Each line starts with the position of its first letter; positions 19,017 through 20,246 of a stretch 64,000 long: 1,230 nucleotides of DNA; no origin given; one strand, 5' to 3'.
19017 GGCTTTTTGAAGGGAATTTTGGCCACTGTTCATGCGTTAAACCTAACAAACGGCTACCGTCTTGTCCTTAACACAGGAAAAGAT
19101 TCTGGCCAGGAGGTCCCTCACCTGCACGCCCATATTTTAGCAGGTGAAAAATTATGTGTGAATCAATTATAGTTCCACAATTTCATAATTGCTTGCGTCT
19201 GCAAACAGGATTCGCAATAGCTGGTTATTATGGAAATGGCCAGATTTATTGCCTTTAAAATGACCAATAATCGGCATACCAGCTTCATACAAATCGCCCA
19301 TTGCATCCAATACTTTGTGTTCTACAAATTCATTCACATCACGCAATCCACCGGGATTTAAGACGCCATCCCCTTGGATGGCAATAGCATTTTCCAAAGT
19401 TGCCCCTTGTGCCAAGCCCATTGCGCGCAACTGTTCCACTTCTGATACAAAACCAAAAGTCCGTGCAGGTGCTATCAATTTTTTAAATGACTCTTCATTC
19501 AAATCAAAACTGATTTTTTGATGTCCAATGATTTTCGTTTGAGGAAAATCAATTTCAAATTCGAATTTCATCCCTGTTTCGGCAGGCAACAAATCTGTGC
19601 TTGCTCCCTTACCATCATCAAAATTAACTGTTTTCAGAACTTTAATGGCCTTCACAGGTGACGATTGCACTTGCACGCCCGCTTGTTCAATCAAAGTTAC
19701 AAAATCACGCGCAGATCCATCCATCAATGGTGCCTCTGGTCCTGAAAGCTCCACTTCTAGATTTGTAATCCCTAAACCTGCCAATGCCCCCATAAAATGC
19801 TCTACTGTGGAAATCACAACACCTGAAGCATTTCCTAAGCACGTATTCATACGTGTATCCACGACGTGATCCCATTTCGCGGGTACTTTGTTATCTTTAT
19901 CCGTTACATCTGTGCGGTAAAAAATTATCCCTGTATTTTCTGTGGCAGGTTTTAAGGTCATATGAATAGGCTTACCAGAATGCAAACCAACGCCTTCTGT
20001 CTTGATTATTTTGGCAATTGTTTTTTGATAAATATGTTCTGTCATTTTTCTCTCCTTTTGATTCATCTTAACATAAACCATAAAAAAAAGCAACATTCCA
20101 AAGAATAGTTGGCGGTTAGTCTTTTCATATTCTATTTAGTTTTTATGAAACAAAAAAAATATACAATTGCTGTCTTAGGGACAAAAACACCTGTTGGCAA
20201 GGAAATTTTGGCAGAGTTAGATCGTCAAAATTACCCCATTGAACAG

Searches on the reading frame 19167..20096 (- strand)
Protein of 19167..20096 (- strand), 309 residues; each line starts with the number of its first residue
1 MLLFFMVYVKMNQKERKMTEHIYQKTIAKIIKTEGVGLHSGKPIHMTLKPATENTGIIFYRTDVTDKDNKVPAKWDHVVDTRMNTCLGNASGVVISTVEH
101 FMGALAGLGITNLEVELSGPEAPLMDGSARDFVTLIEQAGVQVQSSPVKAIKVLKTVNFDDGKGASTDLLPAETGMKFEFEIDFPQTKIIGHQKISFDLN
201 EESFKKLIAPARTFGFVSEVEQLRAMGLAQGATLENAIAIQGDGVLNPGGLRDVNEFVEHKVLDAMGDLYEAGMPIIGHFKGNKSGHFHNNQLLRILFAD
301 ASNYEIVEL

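Call 42: search_protein_families(library=pfam, proteins=[window:19167-20096:-], max_evalue=0.00001)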
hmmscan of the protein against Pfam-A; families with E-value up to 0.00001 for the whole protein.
window:19167-20096:- (309 aa): 1 family
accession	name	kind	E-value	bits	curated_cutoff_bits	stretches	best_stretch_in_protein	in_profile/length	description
PF03331.19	LpxC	-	7.6e-98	327.7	27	1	24-298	1-267/268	UDP-3-O-acyl N-acetylglycosamine deacetylase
